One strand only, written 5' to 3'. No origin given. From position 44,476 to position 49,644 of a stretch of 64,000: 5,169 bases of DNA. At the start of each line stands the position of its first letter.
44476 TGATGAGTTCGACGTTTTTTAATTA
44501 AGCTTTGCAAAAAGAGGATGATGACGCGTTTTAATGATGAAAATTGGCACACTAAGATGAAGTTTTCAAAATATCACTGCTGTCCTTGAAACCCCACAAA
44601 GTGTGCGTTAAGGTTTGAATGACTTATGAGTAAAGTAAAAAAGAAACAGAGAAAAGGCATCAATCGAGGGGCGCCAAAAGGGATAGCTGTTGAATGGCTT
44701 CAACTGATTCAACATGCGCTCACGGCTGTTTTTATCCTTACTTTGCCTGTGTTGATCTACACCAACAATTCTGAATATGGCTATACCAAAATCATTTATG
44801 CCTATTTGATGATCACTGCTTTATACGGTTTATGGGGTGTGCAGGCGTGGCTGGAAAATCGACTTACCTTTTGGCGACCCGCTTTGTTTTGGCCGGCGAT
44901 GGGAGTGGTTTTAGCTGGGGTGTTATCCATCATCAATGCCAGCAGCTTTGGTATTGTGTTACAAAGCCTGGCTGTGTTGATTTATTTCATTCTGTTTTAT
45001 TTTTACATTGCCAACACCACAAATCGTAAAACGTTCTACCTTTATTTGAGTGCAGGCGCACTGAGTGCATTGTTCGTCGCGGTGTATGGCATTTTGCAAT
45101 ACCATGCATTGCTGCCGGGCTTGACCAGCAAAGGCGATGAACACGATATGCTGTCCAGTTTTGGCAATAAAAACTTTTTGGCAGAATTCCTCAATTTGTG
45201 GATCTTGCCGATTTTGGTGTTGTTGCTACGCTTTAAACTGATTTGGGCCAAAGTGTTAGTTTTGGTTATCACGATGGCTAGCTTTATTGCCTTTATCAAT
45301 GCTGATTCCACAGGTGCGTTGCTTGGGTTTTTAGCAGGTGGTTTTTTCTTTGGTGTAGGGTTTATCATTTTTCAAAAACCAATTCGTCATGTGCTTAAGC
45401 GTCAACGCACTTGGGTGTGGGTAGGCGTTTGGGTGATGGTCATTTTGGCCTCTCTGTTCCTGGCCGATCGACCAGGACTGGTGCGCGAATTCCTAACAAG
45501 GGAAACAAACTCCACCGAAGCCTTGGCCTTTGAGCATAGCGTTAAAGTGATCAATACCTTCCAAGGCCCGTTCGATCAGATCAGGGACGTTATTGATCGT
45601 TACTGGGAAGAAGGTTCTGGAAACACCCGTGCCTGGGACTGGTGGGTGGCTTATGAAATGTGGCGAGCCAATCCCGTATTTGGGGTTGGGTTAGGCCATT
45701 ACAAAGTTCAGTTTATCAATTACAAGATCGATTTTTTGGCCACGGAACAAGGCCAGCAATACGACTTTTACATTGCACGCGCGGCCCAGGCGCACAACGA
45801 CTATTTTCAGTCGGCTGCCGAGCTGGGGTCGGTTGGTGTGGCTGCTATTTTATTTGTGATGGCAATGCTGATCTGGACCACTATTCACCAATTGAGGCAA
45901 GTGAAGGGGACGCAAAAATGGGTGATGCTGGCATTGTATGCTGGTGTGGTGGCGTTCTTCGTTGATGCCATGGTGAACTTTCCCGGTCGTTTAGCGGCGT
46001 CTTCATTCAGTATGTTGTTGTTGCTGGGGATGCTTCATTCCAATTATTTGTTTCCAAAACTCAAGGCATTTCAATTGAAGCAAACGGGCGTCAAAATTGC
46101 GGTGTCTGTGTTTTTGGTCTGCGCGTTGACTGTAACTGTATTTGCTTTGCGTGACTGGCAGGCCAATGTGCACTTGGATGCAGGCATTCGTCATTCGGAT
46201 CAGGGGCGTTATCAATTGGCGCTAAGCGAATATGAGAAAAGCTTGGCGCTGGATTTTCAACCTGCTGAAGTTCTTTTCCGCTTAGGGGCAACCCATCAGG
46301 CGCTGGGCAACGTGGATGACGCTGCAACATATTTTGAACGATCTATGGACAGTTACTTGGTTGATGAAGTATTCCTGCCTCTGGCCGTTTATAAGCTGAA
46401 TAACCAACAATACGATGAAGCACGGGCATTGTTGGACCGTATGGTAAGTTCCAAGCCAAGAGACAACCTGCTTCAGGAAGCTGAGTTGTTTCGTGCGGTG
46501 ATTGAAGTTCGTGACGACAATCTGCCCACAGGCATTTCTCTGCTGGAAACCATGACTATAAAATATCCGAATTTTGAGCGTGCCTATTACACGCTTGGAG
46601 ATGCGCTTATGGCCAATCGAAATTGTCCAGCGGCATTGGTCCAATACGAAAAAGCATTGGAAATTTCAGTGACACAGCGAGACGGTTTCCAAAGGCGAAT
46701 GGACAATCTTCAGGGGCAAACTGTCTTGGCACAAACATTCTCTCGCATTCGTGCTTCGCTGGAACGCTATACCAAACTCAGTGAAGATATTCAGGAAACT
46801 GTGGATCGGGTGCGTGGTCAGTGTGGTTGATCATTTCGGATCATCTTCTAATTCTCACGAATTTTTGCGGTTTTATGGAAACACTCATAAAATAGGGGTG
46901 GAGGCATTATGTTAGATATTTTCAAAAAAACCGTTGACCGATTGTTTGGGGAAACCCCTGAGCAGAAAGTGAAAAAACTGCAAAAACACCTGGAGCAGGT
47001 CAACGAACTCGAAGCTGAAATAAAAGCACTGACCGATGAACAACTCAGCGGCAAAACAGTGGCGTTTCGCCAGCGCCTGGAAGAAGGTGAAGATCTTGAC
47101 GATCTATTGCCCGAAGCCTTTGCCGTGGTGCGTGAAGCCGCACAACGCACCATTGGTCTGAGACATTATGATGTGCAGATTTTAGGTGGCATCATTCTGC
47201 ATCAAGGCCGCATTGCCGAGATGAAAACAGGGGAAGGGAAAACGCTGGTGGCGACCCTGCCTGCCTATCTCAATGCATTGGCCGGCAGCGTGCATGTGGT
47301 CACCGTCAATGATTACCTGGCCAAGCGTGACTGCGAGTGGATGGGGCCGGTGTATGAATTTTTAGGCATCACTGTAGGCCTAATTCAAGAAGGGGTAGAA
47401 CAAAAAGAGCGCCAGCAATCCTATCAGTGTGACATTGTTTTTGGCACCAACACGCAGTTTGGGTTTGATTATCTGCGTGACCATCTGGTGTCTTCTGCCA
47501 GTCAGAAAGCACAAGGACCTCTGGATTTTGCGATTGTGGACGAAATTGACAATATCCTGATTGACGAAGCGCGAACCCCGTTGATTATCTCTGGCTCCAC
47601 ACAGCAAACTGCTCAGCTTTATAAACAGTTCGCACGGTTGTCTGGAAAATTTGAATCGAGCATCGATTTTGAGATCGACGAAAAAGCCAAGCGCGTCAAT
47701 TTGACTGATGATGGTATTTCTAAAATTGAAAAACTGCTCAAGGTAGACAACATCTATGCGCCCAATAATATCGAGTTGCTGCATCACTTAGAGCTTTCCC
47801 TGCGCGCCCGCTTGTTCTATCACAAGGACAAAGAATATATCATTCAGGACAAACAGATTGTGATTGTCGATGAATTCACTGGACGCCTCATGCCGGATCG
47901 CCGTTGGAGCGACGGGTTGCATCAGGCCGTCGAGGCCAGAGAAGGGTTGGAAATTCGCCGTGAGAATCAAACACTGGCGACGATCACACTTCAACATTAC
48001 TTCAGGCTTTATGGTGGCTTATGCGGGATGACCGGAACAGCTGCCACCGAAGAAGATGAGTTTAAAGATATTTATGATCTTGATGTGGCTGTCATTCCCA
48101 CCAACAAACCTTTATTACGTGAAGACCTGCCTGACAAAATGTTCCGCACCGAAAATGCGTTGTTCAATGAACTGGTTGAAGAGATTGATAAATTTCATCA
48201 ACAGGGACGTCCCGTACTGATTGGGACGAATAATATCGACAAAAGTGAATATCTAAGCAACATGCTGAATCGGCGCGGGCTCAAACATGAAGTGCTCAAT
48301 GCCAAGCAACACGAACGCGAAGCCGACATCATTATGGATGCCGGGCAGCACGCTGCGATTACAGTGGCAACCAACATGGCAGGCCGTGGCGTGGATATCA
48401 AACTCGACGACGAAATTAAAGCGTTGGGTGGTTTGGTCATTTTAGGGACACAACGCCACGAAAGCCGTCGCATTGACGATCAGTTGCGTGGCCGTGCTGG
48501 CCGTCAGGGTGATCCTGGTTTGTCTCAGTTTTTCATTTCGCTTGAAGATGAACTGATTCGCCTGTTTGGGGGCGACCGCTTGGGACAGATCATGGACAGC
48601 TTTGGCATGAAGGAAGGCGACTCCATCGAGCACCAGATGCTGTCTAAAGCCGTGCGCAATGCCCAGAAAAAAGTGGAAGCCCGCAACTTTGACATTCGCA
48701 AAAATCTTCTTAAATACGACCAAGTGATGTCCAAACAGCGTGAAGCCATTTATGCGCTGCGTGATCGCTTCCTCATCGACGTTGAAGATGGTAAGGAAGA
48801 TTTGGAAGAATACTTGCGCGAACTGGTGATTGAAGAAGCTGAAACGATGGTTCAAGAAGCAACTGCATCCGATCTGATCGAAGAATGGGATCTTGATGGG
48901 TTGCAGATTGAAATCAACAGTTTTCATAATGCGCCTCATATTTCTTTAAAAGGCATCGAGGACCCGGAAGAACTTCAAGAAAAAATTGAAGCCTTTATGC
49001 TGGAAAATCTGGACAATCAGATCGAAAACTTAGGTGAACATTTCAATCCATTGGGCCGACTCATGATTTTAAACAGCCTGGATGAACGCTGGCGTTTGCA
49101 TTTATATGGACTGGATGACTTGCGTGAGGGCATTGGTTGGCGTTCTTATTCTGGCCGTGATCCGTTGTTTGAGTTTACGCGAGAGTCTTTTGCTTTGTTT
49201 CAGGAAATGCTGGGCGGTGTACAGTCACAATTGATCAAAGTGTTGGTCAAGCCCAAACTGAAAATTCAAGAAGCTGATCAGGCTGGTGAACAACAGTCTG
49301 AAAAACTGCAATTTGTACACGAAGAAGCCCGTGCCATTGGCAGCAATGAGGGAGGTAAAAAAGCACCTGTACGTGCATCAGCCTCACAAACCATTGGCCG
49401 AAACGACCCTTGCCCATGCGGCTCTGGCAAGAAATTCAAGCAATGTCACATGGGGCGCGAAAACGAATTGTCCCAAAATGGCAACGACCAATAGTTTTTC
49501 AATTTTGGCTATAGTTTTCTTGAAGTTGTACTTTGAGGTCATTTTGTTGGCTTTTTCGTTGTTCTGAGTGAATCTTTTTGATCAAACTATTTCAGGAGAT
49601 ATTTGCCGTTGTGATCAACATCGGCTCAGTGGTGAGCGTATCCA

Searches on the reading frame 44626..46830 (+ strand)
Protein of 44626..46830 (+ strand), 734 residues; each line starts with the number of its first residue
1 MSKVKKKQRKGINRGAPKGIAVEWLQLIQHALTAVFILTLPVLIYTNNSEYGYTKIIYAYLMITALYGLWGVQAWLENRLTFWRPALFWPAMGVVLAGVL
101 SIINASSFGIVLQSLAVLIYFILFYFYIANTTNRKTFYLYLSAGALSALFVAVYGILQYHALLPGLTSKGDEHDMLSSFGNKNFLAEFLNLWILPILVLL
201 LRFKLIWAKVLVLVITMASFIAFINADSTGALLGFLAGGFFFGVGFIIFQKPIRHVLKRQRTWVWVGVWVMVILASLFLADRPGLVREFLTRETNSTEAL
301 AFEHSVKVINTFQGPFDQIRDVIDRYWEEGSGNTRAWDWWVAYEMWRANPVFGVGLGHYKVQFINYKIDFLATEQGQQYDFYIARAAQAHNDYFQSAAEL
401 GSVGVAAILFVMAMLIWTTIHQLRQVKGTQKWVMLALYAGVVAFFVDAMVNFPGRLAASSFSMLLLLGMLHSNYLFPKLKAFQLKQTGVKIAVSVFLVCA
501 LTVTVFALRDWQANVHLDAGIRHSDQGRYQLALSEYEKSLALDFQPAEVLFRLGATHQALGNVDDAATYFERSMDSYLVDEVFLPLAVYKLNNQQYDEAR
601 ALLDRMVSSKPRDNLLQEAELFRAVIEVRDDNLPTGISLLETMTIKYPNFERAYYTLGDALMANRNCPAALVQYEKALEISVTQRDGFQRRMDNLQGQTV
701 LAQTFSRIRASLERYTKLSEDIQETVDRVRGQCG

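Call 29: search_protein_families(library=pfam, proteins=[window:44626-46830:+], max_evalue=0.00001)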
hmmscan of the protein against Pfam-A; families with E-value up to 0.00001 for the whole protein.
window:44626-46830:+ (734 aa): 10 families
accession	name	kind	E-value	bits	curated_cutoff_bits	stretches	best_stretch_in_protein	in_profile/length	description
PF07719.23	TPR_2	-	1.6e-12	46.9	27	0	547-573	1-27/34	Tetratricopeptide repeat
PF04932.20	Wzy_C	-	2.7e-12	47.1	31.7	1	217-408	4-148/149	O-Antigen ligase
PF13424.12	TPR_12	-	1.8e-10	41.3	30.1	0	547-576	45-74/77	Tetratricopeptide repeat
PF14559.12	TPR_19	-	4.4e-10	40.2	25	0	525-572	3-50/68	Tetratricopeptide repeat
PF00515.34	TPR_1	-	1.2e-09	38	27.8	0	547-572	1-26/34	Tetratricopeptide repeat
PF13428.12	TPR_14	-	2.4e-08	34.3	23.5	0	586-617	7-38/44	Tetratricopeptide repeat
PF13374.12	TPR_10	-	1.3e-07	31.9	27.5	0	553-577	8-32/42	Tetratricopeptide repeat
PF13181.12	TPR_8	-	1.3e-07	31.6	25.7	0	547-574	1-28/34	Tetratricopeptide repeat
PF13432.12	TPR_16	-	1.6e-07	32.1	32.7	0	517-572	1-56/65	Tetratricopeptide repeat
PF13414.12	TPR_11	-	4.5e-06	26.7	26.8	0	525-561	6-42/42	TPR repeat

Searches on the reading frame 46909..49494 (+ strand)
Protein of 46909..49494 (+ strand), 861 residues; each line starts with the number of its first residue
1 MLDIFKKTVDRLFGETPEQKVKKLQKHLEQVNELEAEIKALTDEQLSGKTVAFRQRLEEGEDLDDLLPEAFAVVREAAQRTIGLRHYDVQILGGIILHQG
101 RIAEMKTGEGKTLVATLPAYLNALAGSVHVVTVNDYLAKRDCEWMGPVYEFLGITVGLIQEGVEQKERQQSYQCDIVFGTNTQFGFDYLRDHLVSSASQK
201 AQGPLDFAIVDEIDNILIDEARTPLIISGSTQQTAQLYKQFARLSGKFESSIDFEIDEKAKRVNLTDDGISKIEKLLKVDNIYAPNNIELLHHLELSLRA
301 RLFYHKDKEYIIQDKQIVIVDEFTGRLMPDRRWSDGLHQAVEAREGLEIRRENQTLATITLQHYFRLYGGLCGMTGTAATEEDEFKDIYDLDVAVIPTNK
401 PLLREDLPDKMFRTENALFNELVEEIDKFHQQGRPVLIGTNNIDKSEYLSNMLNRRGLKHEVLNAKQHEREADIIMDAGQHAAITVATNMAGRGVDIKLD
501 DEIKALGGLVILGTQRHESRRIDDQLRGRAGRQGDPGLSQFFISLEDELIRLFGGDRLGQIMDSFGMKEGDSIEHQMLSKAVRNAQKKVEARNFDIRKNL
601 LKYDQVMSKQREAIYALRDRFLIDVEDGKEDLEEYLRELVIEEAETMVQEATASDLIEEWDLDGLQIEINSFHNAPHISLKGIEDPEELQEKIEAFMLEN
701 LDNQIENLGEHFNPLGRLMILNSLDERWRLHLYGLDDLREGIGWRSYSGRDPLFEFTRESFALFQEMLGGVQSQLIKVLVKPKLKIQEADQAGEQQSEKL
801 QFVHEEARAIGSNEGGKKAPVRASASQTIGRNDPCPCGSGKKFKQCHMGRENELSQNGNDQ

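Call 29: search_protein_families(library=pfam, proteins=[window:46909-49494:+], max_evalue=0.00001)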
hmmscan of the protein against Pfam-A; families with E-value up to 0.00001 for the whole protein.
window:46909-49494:+ (861 aa): 7 families
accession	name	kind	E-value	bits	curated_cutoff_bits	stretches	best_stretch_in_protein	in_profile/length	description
PF07517.20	SecA_DEAD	-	1.7e-123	412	24.6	1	11-386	3-290/290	SecA DEAD-like domain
PF21090.3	P-loop_SecA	-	2.4e-71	240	27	2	401-502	1-102/205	SecA P-loop domain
PF07516.18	SecA_SW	-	5.3e-54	183.8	26.7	1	573-781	2-198/200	SecA Wing and Scaffold domain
PF01043.26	SecA_PP_bind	-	5.2e-41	140.1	23.5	1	234-342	2-110/110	SecA preprotein cross-linking domain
PF02810.21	SEC-C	-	2.5e-10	40.5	20.4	1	831-848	1-18/19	SEC-C motif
PF00270.35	DEAD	-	1.3e-07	32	26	1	102-219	18-132/167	DEAD/DEAH box helicase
PF00271.37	Helicase_C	-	2e-06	28.5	23.5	0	421-534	5-110/110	Helicase conserved C-terminal domain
